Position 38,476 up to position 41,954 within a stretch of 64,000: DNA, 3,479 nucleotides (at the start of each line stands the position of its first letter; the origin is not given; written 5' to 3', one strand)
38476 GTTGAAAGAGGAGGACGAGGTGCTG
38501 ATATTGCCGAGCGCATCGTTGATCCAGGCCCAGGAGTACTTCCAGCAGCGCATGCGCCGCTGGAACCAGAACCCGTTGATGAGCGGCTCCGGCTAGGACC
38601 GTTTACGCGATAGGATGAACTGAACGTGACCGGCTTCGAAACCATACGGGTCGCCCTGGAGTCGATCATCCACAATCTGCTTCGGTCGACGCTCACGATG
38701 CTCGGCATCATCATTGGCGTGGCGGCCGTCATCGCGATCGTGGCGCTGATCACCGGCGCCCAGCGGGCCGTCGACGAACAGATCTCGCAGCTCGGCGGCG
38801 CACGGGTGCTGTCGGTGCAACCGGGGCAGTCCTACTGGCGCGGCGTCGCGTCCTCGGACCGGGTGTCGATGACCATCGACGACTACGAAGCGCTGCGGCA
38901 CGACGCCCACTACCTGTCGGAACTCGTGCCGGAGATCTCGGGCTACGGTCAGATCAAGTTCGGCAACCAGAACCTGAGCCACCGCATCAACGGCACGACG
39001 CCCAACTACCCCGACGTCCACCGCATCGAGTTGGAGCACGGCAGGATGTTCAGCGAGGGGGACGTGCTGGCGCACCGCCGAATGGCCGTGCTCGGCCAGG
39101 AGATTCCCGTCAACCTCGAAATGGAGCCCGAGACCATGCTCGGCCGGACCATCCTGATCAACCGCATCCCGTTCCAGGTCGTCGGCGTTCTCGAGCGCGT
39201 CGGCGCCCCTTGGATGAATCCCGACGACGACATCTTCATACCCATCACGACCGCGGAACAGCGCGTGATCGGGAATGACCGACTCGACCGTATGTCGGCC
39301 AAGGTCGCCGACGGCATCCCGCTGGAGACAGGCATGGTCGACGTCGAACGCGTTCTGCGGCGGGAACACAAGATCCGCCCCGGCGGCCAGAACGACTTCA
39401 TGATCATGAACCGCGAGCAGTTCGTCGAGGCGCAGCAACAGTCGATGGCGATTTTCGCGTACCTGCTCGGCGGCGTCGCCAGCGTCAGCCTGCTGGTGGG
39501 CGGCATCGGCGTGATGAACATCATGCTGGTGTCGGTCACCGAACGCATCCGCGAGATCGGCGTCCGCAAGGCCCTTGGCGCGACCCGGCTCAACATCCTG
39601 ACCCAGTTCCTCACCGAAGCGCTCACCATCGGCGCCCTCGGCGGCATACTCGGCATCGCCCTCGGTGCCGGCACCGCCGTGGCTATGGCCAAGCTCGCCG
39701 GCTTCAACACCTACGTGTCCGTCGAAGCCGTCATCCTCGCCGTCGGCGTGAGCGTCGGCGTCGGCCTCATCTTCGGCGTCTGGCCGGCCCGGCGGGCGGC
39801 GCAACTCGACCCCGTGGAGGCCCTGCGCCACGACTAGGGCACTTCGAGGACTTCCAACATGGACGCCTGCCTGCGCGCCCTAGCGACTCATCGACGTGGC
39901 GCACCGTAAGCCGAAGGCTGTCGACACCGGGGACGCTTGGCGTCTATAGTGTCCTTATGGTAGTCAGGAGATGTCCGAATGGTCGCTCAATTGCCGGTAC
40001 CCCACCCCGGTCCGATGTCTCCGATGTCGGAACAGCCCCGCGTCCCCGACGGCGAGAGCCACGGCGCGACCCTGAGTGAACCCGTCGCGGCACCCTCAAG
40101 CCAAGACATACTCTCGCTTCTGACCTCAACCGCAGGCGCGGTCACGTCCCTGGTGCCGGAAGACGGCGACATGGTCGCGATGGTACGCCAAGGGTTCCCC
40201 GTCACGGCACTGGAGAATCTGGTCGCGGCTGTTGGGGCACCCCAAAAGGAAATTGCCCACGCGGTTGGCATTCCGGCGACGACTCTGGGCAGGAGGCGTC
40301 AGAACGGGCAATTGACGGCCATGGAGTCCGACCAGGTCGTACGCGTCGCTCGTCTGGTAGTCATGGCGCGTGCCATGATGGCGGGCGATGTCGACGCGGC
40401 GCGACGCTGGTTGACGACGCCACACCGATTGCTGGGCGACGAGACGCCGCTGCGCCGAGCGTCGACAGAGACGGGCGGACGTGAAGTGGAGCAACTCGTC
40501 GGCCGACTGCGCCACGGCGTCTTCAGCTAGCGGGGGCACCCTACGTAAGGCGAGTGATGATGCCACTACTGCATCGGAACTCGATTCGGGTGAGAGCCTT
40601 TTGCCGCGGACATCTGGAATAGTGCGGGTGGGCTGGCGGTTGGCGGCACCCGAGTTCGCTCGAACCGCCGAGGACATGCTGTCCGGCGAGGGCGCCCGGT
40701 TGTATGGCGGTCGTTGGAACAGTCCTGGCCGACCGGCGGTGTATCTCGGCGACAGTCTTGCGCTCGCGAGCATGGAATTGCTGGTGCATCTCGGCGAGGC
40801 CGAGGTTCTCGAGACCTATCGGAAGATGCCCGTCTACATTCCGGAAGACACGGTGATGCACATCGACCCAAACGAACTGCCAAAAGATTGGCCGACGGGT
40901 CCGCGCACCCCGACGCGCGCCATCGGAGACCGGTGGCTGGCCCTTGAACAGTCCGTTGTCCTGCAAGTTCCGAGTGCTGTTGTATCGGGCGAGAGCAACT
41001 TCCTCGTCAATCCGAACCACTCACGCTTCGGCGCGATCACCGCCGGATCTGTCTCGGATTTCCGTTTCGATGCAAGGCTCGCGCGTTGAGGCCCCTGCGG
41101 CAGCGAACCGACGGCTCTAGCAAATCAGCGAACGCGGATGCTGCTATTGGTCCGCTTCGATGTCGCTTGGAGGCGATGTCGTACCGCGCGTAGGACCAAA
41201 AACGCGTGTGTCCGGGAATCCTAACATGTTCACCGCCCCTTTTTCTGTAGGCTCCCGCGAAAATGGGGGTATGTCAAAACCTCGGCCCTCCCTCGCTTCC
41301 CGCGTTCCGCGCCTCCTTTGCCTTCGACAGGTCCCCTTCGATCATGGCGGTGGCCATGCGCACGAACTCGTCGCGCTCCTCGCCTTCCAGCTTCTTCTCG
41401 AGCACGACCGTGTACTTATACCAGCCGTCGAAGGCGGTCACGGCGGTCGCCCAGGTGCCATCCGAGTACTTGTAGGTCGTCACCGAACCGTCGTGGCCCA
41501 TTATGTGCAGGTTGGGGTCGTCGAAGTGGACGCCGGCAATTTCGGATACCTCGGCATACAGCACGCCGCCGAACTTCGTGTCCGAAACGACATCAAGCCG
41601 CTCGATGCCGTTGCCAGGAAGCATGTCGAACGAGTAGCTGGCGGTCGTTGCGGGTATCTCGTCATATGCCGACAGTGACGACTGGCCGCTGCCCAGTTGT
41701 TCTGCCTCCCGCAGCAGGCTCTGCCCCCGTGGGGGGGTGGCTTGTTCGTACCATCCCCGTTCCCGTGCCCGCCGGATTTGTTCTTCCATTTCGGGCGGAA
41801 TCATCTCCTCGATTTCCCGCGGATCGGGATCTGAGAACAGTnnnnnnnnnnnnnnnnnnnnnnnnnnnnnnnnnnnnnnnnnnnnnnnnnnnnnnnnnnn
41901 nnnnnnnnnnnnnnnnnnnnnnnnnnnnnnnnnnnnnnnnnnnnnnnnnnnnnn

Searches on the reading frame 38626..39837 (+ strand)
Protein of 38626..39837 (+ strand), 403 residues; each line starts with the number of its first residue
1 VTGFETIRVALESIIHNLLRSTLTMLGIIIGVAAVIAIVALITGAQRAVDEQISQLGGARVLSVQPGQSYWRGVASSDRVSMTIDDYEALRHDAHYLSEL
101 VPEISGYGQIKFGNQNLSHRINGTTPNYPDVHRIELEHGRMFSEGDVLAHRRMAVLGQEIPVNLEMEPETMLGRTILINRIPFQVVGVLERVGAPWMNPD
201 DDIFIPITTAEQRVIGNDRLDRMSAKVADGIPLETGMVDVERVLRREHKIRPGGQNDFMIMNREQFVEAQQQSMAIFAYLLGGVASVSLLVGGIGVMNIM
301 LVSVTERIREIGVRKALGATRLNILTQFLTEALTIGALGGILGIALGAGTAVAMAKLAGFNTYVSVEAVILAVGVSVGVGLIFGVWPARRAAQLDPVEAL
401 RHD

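Call 52: find_encoding_contigs(protein=window:38626-39837:+, flank=8000, max_places=6)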
Protein window:38626-39837:+ (403 aa): 3 contigs read that carry it; 3 places shown.
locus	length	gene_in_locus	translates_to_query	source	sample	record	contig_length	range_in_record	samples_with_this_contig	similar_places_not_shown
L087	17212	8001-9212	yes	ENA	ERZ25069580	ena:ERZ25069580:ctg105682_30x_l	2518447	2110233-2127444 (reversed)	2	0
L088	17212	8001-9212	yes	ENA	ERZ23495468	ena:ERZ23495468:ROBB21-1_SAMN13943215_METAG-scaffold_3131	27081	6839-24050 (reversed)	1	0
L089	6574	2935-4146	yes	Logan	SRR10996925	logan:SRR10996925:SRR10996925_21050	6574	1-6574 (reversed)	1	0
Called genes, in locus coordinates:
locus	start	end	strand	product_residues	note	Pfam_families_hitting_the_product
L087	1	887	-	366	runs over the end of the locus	PF12796:Ank_2 (weak), PF24521:Ank_KRIT1 (faint), PF12796:Ank_2 (weak), PF00023:Ank (weak), PF12796:Ank_2, PF13637:Ank_4, PF13857:Ank_5, PF00023:Ank (weak), +1 more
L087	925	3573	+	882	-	PF01326:PPDK_N, PF27448:Rph_4th, PF00391:PEP-utilizers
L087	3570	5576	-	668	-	PF04932:Wzy_C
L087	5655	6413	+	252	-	PF00005:ABC_tran, PF13304:AAA_21 (faint)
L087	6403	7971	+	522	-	PF25917:BSH_RND, PF25973:BSH_CzcB, PF25984:BSH_YknX (faint), PF25989:YknX_C (faint), PF25954:Beta-barrel_RND_2, PF25990:Beta-barrel_YknX (weak)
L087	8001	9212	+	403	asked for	PF12704:MacB_PCD, PF02687:FtsX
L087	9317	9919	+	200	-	PF20461:DUF6714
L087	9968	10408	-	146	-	-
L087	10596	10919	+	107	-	-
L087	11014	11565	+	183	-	PF20432:Xre-like-HTH, PF09722:Xre_MbcA_ParS_C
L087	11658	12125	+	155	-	PF08808:RES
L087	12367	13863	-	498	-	PF00171:Aldedh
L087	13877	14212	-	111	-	PF13744:HTH_37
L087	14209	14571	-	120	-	PF05973:Gp49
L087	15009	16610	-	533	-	PF13442:Cytochrome_CBB3, PF07995:GSDH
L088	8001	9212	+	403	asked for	PF12704:MacB_PCD, PF02687:FtsX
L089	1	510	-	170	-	?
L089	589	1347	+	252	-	PF00005:ABC_tran, PF13304:AAA_21 (faint)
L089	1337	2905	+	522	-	PF25917:BSH_RND, PF25973:BSH_CzcB, PF25984:BSH_YknX (faint), PF25989:YknX_C (faint), PF25954:Beta-barrel_RND_2, PF25990:Beta-barrel_YknX (weak)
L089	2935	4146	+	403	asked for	PF12704:MacB_PCD, PF02687:FtsX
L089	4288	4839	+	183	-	PF20432:Xre-like-HTH, PF09722:Xre_MbcA_ParS_C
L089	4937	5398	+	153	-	PF08808:RES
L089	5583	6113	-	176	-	-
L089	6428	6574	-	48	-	?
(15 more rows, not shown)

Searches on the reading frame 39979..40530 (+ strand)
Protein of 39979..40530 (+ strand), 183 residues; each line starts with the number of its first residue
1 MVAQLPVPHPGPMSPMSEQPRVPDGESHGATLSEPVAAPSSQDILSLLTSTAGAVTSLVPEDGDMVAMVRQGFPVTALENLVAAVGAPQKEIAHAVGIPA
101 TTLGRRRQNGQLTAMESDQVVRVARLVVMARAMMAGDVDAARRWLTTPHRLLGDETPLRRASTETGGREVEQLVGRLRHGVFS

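Call 9: search_protein_families(library=pfam, proteins=[window:39979-40530:+], max_evalue=0.01)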
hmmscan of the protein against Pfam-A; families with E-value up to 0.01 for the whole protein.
window:39979-40530:+ (183 aa): 2 families
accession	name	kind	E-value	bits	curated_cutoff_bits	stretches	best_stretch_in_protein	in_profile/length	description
PF09722.15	Xre_MbcA_ParS_C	-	2e-15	56.9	24.5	1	130-180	2-51/51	Antitoxin Xre/MbcA/ParS C-terminal toxin-binding domain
PF20432.4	Xre-like-HTH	-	4.5e-14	52.9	25.8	1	64-125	1-63/63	Antitoxin Xre-like helix-turn-helix domain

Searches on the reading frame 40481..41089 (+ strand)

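Call 9: search_protein_families(library=pfam, proteins=[window:40481-41089:+], max_evalue=0.01)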
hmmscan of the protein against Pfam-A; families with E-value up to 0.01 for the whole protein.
window:40481-41089:+ (202 aa): 1 family
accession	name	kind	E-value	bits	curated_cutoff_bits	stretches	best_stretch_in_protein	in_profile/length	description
PF08808.17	RES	-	6.9e-29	101.3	23.2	1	52-196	3-156/157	RES domain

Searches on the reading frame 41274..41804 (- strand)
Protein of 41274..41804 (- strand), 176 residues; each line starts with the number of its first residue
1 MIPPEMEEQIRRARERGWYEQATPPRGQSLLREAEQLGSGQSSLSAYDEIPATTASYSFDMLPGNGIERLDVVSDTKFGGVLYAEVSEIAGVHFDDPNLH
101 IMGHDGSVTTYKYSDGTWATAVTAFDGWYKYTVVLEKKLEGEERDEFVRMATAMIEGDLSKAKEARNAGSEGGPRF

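Call 9: search_protein_families(library=pfam, proteins=[window:41274-41804:-], max_evalue=0.01)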
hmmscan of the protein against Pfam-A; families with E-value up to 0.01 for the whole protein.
window:41274-41804:- (176 aa): 0 families

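Call 10: search_protein_families(library=ncbifam, proteins=[window:41274-41804:-], max_evalue=0.01)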
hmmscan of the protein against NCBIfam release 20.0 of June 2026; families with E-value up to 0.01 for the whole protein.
window:41274-41804:- (176 aa): 0 families

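Call 60: search_protein_families(library=phrogs, proteins=[window:41274-41804:-], max_evalue=0.01)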
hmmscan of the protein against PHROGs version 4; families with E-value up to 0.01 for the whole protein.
window:41274-41804:- (176 aa): 0 families
